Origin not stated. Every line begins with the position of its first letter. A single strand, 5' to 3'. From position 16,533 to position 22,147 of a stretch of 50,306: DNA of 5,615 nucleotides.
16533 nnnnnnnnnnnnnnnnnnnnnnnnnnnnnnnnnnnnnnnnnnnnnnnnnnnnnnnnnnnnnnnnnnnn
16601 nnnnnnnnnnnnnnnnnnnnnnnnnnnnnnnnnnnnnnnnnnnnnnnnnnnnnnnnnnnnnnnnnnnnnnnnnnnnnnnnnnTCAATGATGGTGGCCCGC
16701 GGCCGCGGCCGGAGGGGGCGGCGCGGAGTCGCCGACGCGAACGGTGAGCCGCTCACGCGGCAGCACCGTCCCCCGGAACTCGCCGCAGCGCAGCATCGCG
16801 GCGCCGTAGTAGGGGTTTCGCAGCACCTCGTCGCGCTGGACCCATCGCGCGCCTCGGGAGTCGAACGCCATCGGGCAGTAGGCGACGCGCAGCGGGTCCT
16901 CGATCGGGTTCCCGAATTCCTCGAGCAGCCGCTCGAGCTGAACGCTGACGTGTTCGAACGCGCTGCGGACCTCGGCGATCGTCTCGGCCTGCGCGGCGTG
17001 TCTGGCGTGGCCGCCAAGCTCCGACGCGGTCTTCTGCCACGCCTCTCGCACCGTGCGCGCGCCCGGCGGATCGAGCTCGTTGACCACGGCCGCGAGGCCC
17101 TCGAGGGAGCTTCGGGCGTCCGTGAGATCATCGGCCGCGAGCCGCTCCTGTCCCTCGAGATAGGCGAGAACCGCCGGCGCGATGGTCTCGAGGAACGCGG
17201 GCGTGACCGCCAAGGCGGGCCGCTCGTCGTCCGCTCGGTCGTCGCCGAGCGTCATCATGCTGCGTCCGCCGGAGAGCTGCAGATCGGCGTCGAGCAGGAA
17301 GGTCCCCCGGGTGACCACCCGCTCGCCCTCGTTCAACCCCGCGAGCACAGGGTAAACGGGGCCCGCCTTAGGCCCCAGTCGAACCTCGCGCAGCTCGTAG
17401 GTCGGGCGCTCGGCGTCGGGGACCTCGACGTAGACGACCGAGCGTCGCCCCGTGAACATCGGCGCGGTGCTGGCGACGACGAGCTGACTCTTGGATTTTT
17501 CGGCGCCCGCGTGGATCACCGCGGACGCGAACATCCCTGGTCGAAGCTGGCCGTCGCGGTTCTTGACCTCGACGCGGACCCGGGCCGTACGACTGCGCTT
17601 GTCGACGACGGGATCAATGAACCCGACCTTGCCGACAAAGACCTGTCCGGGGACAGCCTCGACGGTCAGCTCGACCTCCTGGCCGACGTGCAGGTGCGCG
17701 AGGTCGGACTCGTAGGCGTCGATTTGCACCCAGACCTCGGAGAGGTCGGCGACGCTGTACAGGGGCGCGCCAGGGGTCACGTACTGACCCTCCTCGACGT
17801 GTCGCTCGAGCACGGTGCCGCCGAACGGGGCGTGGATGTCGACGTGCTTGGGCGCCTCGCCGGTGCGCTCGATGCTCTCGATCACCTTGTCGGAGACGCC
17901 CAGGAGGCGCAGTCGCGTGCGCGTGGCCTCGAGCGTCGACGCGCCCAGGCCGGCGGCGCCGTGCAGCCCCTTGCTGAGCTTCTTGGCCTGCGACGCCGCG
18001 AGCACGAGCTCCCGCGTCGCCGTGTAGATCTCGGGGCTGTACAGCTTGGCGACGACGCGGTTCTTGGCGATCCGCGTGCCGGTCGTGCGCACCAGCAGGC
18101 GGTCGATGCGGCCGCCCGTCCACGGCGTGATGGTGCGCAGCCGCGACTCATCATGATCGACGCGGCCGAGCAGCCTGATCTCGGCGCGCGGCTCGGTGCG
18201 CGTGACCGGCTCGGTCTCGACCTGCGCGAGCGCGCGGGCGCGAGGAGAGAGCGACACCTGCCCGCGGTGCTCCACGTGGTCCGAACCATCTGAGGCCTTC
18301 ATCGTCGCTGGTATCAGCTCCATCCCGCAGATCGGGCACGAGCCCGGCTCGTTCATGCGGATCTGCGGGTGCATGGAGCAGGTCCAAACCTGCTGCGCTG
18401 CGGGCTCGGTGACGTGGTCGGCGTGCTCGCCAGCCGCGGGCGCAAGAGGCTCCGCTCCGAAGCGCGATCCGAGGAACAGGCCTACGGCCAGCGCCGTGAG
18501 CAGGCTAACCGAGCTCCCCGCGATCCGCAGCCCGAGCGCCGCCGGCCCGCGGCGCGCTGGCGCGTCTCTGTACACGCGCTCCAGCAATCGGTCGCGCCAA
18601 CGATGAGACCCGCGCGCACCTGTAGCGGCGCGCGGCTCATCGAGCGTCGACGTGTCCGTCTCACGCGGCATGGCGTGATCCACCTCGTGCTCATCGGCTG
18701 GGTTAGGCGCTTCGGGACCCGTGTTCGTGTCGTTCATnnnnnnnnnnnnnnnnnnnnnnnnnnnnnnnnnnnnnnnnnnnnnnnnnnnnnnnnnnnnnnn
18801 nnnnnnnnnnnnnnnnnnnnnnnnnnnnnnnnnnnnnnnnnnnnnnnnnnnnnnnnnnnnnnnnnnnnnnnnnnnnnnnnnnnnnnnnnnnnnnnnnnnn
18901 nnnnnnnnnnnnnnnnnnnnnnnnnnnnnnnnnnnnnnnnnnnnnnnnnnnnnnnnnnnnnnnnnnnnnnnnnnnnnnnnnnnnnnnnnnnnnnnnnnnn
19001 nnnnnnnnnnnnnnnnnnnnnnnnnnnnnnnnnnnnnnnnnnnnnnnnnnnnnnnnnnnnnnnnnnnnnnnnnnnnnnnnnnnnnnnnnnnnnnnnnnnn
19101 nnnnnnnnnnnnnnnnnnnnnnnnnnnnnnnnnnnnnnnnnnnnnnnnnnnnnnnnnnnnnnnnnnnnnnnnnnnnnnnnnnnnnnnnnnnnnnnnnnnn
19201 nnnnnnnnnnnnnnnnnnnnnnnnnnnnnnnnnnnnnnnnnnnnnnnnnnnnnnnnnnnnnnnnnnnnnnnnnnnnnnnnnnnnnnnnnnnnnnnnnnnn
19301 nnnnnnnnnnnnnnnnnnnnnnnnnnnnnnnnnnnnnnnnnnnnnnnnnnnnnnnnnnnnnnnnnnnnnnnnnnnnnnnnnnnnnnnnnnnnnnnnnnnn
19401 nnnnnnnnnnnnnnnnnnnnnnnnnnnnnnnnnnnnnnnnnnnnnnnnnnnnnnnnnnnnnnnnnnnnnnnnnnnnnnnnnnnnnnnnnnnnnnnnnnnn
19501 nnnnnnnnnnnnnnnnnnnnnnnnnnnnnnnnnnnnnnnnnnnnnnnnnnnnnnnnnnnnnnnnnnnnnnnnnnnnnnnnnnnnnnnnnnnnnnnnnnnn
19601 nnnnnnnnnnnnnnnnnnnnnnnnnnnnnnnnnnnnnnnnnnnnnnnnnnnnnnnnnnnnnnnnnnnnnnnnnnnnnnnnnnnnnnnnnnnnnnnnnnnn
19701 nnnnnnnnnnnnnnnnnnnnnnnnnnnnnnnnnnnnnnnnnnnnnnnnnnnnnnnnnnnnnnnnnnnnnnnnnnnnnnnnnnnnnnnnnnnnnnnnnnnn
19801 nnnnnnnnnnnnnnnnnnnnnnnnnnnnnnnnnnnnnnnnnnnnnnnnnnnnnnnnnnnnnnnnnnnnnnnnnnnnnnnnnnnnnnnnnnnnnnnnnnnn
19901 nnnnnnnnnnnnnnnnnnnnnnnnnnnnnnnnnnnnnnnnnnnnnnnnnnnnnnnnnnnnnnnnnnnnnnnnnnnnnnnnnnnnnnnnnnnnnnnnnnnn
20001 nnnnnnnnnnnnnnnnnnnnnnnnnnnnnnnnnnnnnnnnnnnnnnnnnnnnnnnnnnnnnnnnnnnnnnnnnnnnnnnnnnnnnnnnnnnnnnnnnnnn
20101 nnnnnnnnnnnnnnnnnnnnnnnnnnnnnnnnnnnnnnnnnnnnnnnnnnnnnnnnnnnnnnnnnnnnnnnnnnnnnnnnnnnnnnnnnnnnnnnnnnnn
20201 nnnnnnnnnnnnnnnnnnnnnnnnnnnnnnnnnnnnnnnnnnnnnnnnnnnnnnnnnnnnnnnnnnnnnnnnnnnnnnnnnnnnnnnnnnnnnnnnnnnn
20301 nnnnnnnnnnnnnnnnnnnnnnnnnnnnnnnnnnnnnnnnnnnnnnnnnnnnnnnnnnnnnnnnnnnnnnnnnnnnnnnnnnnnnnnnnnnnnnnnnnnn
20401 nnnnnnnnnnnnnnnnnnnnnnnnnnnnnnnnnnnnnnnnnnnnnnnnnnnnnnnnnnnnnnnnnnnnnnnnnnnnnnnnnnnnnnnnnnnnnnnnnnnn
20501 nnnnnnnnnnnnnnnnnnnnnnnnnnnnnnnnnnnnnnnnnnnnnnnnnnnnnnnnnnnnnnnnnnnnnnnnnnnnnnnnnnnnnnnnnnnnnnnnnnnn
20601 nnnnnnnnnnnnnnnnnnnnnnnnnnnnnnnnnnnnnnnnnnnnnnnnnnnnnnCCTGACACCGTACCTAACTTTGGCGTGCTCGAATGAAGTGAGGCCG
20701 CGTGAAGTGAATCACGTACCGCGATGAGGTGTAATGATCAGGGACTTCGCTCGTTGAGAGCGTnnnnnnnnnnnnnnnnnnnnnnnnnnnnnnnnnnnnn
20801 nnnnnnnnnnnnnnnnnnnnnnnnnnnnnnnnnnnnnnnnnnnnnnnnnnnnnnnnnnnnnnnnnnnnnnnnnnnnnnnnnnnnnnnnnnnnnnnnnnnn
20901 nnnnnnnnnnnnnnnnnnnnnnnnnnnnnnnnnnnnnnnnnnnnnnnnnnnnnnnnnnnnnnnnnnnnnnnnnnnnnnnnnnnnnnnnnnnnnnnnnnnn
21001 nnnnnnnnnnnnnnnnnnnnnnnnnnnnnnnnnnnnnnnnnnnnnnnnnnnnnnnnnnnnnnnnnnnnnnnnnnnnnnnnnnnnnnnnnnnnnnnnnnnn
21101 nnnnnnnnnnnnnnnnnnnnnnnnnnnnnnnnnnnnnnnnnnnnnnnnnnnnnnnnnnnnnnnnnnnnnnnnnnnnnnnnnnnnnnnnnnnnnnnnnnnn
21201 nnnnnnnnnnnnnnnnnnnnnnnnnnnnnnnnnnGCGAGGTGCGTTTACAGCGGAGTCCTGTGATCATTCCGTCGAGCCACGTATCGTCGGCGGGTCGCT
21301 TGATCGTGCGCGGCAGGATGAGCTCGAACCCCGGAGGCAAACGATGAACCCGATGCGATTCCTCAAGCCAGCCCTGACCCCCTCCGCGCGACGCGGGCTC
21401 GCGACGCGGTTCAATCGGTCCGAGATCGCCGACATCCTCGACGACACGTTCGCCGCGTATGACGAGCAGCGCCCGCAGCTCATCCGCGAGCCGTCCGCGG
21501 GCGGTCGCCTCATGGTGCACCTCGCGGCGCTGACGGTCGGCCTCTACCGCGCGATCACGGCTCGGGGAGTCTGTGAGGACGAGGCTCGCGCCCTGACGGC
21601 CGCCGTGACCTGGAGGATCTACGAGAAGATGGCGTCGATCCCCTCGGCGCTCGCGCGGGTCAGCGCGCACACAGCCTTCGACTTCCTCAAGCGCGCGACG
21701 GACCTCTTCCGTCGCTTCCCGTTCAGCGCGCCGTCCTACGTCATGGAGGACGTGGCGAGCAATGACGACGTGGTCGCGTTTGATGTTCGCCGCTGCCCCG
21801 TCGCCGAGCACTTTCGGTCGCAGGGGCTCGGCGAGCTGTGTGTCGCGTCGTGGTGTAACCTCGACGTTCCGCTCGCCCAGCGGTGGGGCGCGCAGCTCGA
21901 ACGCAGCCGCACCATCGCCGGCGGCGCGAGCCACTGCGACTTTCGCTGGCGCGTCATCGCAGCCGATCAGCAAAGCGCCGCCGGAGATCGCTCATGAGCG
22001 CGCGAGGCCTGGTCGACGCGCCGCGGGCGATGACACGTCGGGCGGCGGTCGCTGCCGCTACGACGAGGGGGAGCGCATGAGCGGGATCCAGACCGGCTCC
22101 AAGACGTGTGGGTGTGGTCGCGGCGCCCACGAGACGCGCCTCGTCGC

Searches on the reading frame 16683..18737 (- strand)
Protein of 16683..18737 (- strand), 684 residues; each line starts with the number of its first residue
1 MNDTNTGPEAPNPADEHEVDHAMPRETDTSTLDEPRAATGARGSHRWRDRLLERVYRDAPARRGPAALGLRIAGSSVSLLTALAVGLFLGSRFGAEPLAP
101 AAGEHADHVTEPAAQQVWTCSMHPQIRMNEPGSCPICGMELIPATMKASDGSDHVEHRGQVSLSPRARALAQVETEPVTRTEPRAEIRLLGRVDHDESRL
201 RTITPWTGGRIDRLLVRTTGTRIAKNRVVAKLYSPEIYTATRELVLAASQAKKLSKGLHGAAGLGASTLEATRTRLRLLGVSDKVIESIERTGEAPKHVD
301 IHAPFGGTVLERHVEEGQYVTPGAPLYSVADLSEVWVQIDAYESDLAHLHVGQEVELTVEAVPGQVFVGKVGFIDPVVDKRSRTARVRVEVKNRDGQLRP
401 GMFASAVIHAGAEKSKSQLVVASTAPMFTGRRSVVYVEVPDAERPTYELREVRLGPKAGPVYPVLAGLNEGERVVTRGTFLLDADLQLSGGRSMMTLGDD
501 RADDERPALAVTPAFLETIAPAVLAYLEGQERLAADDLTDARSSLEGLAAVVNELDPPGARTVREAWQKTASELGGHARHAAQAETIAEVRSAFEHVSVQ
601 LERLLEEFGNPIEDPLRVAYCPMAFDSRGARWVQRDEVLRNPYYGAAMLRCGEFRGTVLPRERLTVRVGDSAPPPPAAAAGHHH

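Call 53: search_protein_families(library=pfam, proteins=[window:16683-18737:-], max_evalue=0.01)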
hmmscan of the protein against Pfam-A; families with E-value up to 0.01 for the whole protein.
window:16683-18737:- (684 aa): 7 families
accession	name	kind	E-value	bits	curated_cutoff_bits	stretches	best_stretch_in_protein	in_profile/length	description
PF16576.10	HlyD_D23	-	3e-71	239.5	30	1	185-404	4-214/214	Barrel-sandwich domain of CusB or HlyD membrane-fusion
PF13437.12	HlyD_3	-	6.8e-22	78.7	22.2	1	301-401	2-106/106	HlyD family secretion protein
PF19335.5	HMBD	-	1.4e-12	47.8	23.6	1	117-144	1-28/28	Heavy metal binding domain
PF11827.13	DUF3347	-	9.8e-09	36.4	25.5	1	525-610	4-90/93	Protein of unknown function (DUF3347)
PF00529.27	CusB_dom_1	-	4.7e-05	24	26.5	0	312-406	12-85/89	Cation efflux system protein CusB domain 1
PF13533.13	Biotin_lipoyl_2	-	0.0041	17.4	29.8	0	301-328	3-30/32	Biotin-lipoyl like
PF16572.11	HlyD_D4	-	0.0077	16.5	26.4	1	265-293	25-53/55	Long alpha hairpin domain of cation efflux system protein, CusB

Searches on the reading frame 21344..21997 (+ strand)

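Call 53: search_protein_families(library=pfam, proteins=[window:21344-21997:+], max_evalue=0.01)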
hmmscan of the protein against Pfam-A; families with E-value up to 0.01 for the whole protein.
window:21344-21997:+ (217 aa): 1 family
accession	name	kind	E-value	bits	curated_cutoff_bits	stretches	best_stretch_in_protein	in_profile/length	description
PF14196.11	ATC_hydrolase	-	2.1e-16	61.5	28.1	1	62-202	7-145/145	L-2-amino-thiazoline-4-carboxylic acid hydrolase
